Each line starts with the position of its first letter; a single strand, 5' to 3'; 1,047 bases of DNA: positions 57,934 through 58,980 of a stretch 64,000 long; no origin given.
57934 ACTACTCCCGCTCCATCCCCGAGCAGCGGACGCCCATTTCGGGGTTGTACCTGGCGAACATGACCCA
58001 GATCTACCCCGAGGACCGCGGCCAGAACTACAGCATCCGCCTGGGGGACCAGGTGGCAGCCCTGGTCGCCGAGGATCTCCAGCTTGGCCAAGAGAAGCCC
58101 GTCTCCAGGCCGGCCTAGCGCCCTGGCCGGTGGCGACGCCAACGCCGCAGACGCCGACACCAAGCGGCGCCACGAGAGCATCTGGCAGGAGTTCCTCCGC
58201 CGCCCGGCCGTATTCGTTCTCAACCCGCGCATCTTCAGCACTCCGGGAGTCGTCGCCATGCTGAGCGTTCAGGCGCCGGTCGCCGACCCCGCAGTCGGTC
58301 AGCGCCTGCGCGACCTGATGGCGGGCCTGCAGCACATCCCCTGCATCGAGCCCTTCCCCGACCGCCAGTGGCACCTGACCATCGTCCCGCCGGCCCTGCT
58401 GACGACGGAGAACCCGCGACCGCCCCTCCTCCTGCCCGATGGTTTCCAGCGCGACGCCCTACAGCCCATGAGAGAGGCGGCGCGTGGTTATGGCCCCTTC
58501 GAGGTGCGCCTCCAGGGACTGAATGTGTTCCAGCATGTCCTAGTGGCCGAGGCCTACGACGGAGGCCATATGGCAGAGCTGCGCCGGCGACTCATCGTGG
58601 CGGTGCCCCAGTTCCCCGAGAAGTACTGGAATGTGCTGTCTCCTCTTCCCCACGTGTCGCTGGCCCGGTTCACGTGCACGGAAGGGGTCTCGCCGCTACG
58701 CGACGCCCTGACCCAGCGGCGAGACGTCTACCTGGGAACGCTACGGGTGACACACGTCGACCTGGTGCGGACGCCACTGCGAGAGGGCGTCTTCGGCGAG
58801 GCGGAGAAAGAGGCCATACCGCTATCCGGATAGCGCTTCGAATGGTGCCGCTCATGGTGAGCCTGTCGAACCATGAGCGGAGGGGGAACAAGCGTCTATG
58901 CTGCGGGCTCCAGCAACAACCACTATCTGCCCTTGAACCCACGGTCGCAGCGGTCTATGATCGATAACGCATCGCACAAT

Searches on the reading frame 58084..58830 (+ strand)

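Call 3: search_protein_families(library=pfam, proteins=[window:58084-58830:+], max_evalue=0.01)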
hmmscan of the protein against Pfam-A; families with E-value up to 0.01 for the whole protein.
window:58084-58830:+ (249 aa): 2 families
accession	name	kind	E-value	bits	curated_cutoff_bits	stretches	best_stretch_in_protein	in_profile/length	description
PF13563.12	2_5_RNA_ligase2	-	1e-12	48.8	27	1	87-230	17-148/152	2'-5' RNA ligase superfamily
PF02834.22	LigT_PEase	-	0.0071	16.9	23.3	0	69-150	5-78/87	LigT like Phosphoesterase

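Call 4: search_protein_families(library=ncbifam, proteins=[window:58084-58830:+], max_evalue=0.01)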
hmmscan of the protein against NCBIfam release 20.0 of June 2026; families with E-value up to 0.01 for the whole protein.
window:58084-58830:+ (249 aa): 0 families
